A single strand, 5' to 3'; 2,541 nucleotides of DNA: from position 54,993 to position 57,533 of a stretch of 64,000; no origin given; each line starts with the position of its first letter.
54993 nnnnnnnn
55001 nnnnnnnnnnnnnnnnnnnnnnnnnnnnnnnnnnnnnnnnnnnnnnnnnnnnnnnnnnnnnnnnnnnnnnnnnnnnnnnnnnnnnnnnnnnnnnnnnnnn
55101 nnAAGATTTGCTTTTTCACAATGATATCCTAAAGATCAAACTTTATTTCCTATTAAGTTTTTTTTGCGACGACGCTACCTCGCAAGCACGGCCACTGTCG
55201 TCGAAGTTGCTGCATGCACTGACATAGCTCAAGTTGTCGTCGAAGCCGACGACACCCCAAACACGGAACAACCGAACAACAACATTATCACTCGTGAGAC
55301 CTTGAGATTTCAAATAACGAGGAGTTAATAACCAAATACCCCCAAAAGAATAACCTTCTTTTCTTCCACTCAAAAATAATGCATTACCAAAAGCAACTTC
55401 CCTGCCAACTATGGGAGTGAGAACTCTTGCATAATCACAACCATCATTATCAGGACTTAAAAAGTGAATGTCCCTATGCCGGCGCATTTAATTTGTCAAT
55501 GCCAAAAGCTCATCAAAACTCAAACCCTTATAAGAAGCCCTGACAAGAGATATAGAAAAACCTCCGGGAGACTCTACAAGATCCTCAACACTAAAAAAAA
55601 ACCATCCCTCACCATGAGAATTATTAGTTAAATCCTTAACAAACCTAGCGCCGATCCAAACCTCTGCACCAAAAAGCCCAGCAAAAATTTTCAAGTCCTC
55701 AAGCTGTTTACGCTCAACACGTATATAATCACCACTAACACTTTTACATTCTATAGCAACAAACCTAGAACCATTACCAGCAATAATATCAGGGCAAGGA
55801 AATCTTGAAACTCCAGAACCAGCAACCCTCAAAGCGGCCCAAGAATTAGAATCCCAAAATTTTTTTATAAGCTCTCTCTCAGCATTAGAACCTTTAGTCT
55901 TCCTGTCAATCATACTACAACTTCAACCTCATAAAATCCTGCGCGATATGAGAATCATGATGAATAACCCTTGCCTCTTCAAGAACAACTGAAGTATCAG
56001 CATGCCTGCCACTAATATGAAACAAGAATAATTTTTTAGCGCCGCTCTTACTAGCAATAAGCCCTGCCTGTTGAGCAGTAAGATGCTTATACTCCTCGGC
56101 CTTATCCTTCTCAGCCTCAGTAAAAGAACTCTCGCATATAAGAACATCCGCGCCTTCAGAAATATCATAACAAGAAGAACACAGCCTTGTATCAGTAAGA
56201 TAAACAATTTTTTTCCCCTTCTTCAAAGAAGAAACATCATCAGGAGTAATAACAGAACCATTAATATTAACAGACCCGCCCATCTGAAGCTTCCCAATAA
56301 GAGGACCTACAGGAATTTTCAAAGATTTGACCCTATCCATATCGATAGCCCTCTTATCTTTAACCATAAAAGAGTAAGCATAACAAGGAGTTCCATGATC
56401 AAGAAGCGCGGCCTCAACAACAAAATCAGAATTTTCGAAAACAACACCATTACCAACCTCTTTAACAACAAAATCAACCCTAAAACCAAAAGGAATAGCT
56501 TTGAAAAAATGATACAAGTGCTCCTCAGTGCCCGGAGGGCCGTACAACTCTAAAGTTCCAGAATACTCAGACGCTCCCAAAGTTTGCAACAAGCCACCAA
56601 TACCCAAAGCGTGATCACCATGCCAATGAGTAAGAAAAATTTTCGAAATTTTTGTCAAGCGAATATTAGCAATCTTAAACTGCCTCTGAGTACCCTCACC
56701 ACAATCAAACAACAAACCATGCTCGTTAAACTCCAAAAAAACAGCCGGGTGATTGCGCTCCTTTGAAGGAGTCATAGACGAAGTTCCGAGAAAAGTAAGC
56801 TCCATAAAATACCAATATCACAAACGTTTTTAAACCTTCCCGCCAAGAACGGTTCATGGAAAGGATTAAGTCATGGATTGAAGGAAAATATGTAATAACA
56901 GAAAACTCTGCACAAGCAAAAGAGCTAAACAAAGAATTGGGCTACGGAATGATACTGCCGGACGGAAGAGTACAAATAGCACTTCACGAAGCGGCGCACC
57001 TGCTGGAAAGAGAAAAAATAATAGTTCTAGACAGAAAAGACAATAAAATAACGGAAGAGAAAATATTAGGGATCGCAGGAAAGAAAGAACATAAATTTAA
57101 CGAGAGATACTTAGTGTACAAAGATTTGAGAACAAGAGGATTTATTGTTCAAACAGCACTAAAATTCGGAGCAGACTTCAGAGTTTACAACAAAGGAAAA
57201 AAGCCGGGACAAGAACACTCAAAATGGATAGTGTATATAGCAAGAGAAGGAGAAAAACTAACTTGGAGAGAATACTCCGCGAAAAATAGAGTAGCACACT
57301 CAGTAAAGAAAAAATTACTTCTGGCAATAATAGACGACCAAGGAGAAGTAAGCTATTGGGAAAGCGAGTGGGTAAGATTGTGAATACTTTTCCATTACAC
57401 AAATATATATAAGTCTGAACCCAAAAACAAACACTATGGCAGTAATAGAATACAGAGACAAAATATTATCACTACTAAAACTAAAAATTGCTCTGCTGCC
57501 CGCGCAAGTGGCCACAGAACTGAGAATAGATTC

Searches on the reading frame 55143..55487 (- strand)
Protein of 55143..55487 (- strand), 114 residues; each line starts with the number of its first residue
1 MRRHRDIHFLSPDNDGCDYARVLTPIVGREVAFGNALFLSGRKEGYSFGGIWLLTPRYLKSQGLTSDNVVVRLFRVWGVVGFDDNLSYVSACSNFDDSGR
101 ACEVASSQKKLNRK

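Call 3: search_protein_families(library=pfam, proteins=[window:55143-55487:-], max_evalue=0.1)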
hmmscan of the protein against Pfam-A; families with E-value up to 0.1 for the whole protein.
window:55143-55487:- (114 aa): 0 families

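Call 28: find_encoding_contigs(protein=window:55143-55487:-, flank=6000, max_places=8)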
Protein window:55143-55487:- (114 aa): no gene with exactly this product is on record in the collection.

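Call 30: search_protein_representatives(protein=window:55143-55487:-)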
Query: 114 residues. Proteins with E-value up to 0.001 (for the whole library): 6; up to 1e-10: 5; up to 1e-30: 2. The best 6 are listed.
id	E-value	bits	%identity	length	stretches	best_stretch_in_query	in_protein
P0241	1.7e-72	257.0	100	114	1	1-114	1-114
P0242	2.4e-31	124.4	67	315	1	7-109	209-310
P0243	2.3e-28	114.7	62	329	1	7-111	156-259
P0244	9.8e-23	96.6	62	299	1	7-100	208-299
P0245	5.9e-19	84.4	54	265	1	6-105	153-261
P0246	4.1e-04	36.5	31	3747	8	56-100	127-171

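Call 31: search_protein_families(library=pfam, proteins=[P0242, P0243, P0244, P0245], max_evalue=0.1)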
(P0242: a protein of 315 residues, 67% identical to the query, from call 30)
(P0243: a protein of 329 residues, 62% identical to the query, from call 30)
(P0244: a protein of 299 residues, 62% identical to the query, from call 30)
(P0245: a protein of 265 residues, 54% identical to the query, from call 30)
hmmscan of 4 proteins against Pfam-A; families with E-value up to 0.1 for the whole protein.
P0242 (315 aa): 0 families

P0243 (329 aa): 0 families

P0244 (299 aa): 0 families

P0245 (265 aa): 0 families

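Call 33: find_encoding_contigs(protein=P0242, flank=6000, max_places=5)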
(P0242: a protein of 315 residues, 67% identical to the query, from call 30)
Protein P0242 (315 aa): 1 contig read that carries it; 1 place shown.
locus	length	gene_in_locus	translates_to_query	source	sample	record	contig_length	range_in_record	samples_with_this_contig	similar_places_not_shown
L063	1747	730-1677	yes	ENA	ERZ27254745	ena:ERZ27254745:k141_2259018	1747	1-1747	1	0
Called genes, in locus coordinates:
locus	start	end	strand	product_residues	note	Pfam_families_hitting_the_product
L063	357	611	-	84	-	-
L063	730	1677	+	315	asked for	-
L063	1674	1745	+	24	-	?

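Call 65: search_protein_families(library=phrogs, proteins=[P0242, P0243, window:55143-55487:-], max_evalue=0.01)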
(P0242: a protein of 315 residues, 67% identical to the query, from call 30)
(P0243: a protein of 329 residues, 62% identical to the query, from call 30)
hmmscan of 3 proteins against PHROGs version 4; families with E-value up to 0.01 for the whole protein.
P0242 (315 aa): 0 families

P0243 (329 aa): 0 families

window:55143-55487:- (114 aa): 0 families

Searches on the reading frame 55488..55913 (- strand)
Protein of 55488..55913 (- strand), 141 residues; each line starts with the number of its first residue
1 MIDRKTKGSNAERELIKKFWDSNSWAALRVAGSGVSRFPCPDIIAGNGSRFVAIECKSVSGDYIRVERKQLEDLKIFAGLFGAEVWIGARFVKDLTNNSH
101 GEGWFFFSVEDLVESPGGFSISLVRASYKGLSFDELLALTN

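Call 3: search_protein_families(library=pfam, proteins=[window:55488-55913:-], max_evalue=0.1)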
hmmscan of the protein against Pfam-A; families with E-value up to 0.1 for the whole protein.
window:55488-55913:- (141 aa): 2 families
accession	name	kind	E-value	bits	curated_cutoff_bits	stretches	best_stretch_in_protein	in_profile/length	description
PF01870.24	Hjc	-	1.3e-22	80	21.1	1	11-100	2-82/93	Archaeal holliday junction resolvase (hjc)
PF24608.2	PDDEXK_15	-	0.0036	17.7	27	1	4-58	2-62/164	Phage putative PDDEXK endonuclease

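Call 27: find_encoding_contigs(protein=window:55488-55913:-, flank=6000, max_places=8)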
Protein window:55488-55913:- (141 aa): 2 contigs read that carry it; 2 places shown.
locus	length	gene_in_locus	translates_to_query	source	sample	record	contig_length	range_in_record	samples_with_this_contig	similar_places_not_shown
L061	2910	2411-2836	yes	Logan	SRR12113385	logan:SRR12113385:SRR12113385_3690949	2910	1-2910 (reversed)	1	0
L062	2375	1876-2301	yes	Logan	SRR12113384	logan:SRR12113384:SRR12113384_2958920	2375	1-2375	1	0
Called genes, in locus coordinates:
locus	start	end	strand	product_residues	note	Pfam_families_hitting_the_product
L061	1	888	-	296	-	?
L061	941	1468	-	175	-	PF02778:tRNA_int_endo_N, PF01974:tRNA_int_endo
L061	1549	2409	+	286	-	PF00753:Lactamase_B, PF13691:Lactamase_B_4, PF23023:Anti-Pycsar_Apyc1, PF12706:Lactamase_B_2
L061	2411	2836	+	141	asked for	PF01870:Hjc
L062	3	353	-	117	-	?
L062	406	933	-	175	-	PF02778:tRNA_int_endo_N, PF01974:tRNA_int_endo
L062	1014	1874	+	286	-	PF00753:Lactamase_B, PF13691:Lactamase_B_4, PF23023:Anti-Pycsar_Apyc1, PF12706:Lactamase_B_2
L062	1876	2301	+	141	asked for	PF01870:Hjc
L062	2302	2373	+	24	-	?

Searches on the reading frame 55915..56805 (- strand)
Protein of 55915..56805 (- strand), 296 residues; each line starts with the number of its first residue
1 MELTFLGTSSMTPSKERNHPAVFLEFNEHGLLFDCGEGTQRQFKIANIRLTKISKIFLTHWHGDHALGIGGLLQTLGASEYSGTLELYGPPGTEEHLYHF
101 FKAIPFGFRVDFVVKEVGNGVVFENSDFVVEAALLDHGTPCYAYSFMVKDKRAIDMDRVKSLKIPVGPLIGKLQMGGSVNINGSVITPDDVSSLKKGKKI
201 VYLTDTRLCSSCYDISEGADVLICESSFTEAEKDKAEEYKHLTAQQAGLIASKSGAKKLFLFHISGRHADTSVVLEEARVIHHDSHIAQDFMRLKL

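Call 3: search_protein_families(library=pfam, proteins=[window:55915-56805:-], max_evalue=0.1)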
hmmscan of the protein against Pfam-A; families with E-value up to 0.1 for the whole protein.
window:55915-56805:- (296 aa): 4 families
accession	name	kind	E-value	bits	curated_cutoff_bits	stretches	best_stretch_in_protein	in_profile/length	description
PF12706.13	Lactamase_B_2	-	5.5e-16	59.2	27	2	31-146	3-128/200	Beta-lactamase superfamily domain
PF00753.33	Lactamase_B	-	2.8e-13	50.7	22.7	1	18-135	5-129/196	Metallo-beta-lactamase superfamily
PF13691.12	Lactamase_B_4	-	7.1e-11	42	27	1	11-63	4-58/63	tRNase Z endonuclease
PF23023.1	Anti-Pycsar_Apyc1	-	4.7e-05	23.4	50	1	4-91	6-91/250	Anti-Pycsar protein Apyc1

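Call 24: find_related_loci(query=window:55915-56805:-, collection=metagenome_contigs, flank=10000)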
Query window:55915-56805:- (296 aa) in metagenome_contigs; peptide patterns used: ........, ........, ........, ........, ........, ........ (x = any residue, [..] = any of these).
291 stretches matched a pattern; 53 encode a relative of the query (tblastn E <= 1e-3); 53 distinct loci.
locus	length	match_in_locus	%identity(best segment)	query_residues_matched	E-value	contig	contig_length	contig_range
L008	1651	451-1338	76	1-295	7e-174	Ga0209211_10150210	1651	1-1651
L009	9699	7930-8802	42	1-291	3e-80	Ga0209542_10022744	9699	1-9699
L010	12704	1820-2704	42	2-296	4e-79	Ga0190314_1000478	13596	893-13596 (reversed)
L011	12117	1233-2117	42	2-296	4e-79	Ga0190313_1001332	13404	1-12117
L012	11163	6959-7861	43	1-296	3e-79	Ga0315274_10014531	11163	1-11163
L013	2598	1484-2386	41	1-296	9e-76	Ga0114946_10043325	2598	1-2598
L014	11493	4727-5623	42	1-294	6e-74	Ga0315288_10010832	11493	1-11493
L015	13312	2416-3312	42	1-294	6e-74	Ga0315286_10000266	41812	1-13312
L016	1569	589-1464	41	1-291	7e-77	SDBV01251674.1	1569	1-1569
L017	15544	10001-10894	39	3-296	2e-71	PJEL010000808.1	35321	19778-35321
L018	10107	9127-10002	41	1-291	1e-68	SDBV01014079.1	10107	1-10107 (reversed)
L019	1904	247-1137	40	1-291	4e-69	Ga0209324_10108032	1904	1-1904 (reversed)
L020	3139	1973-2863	40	1-291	2e-66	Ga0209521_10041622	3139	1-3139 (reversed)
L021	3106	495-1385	38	1-296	2e-66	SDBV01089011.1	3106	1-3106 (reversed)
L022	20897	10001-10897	41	1-294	2e-65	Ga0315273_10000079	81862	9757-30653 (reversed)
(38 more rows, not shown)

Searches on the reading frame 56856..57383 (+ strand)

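Call 3: search_protein_families(library=pfam, proteins=[window:56856-57383:+], max_evalue=0.1)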
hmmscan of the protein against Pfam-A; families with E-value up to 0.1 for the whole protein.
window:56856-57383:+ (175 aa): 3 families
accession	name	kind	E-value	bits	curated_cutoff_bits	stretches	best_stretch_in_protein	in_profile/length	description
PF01974.23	tRNA_int_endo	-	8e-32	109.6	27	1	81-167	1-85/85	tRNA intron endonuclease, catalytic C-terminal domain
PF02778.19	tRNA_int_endo_N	-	6.9e-09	35.5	21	1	8-70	5-66/67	tRNA intron endonuclease, N-terminal domain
PF15958.10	DUF4761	-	0.014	15.9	27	1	28-95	25-91/105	Domain of unknown function (DUF4761)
